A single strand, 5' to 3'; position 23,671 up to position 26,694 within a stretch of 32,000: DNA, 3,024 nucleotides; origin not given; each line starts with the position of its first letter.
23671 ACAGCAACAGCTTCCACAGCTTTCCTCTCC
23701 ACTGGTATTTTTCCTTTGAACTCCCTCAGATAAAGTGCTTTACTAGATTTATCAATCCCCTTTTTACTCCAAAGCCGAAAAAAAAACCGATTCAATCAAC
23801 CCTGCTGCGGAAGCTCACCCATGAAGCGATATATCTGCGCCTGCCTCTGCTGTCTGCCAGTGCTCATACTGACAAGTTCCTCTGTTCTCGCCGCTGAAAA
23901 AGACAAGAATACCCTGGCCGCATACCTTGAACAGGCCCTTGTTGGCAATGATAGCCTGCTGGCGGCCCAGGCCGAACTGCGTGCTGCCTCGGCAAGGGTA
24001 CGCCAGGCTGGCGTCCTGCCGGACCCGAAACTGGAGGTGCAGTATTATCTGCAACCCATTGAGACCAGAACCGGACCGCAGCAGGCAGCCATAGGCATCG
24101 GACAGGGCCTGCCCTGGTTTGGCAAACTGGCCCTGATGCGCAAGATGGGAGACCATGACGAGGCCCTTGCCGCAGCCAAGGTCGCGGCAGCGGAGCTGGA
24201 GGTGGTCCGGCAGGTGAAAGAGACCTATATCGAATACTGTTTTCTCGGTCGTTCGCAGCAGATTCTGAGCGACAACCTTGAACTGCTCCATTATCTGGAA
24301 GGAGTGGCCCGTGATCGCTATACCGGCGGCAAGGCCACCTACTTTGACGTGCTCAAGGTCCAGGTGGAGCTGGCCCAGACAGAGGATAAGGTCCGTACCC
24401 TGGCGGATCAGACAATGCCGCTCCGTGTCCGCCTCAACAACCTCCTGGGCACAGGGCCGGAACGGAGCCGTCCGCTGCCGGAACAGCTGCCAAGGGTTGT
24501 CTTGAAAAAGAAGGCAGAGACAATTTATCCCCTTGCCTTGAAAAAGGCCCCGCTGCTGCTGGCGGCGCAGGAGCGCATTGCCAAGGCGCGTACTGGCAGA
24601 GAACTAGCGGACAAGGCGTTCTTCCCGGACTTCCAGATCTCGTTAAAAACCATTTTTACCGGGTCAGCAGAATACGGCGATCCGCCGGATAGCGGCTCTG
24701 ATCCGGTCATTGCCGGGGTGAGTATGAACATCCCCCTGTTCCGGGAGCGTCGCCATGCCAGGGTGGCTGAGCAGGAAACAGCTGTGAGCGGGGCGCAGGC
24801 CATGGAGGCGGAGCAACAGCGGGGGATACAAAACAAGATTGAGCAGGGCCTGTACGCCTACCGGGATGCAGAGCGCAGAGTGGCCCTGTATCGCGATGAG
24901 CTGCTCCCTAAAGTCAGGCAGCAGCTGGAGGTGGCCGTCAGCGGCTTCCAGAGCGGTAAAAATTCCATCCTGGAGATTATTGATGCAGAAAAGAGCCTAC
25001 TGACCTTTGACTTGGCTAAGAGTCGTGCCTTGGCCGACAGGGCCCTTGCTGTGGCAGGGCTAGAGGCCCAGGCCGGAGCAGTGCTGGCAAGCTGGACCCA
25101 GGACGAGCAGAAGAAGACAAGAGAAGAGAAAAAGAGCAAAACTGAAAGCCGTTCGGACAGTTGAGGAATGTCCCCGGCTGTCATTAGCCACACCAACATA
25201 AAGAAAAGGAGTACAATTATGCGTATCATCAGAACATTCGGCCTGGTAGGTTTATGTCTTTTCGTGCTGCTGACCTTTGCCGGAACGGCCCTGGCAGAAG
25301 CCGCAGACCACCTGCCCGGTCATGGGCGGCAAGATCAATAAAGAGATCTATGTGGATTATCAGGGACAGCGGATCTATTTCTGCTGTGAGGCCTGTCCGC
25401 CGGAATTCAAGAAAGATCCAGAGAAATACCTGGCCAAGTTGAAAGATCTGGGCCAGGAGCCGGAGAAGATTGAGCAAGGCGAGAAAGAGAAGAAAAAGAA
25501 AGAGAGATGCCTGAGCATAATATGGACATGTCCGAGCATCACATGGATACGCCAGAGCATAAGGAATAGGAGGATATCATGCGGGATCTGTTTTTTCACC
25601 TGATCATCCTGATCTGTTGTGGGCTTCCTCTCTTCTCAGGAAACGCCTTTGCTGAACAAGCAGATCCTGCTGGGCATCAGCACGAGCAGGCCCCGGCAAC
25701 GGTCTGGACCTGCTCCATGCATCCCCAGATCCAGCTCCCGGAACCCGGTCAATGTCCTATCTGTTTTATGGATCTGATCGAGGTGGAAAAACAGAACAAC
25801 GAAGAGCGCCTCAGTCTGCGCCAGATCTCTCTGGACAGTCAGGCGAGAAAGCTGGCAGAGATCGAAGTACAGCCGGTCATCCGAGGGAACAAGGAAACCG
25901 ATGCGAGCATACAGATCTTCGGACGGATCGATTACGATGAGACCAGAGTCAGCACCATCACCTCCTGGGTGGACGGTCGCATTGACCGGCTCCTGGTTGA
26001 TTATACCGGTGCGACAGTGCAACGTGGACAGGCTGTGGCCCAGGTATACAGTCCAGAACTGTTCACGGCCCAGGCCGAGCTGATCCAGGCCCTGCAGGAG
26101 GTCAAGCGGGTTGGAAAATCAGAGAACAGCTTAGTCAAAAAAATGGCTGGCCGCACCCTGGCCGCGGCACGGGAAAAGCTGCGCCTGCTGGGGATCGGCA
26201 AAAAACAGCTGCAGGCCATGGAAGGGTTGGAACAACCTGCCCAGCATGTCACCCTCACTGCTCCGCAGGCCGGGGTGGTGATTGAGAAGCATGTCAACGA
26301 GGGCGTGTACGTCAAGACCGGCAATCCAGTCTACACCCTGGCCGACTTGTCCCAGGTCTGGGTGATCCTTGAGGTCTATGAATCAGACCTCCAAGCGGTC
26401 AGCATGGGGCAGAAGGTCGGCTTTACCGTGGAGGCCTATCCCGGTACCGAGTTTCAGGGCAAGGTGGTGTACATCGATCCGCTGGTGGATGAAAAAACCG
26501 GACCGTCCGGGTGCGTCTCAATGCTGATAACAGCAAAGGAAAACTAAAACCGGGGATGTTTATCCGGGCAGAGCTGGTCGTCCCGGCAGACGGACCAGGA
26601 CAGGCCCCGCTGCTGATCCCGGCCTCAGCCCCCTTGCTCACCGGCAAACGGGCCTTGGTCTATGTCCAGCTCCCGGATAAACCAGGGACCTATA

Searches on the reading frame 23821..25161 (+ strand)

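Call 89: search_protein_families(library=pfam, proteins=[window:23821-25161:+], max_evalue=0.00001)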
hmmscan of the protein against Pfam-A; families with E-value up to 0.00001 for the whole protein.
window:23821-25161:+ (447 aa): 1 family
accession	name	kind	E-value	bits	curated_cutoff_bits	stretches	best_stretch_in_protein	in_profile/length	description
PF02321.23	OEP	-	2.3e-37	129.1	22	2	234-416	3-184/187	Outer membrane efflux protein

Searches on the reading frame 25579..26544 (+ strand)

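Call 89: search_protein_families(library=pfam, proteins=[window:25579-26544:+], max_evalue=0.00001)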
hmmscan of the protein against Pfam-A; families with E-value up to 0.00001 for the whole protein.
window:25579-26544:+ (322 aa): 3 families
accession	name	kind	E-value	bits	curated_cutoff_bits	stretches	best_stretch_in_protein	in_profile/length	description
PF16576.10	HlyD_D23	-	8.5e-62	208.7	30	1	108-307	3-192/214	Barrel-sandwich domain of CusB or HlyD membrane-fusion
PF13437.12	HlyD_3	-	4.6e-20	72.8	22.2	1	225-308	1-85/106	HlyD family secretion protein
PF19335.5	HMBD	-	2.2e-11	43.9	23.6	1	42-69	1-28/28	Heavy metal binding domain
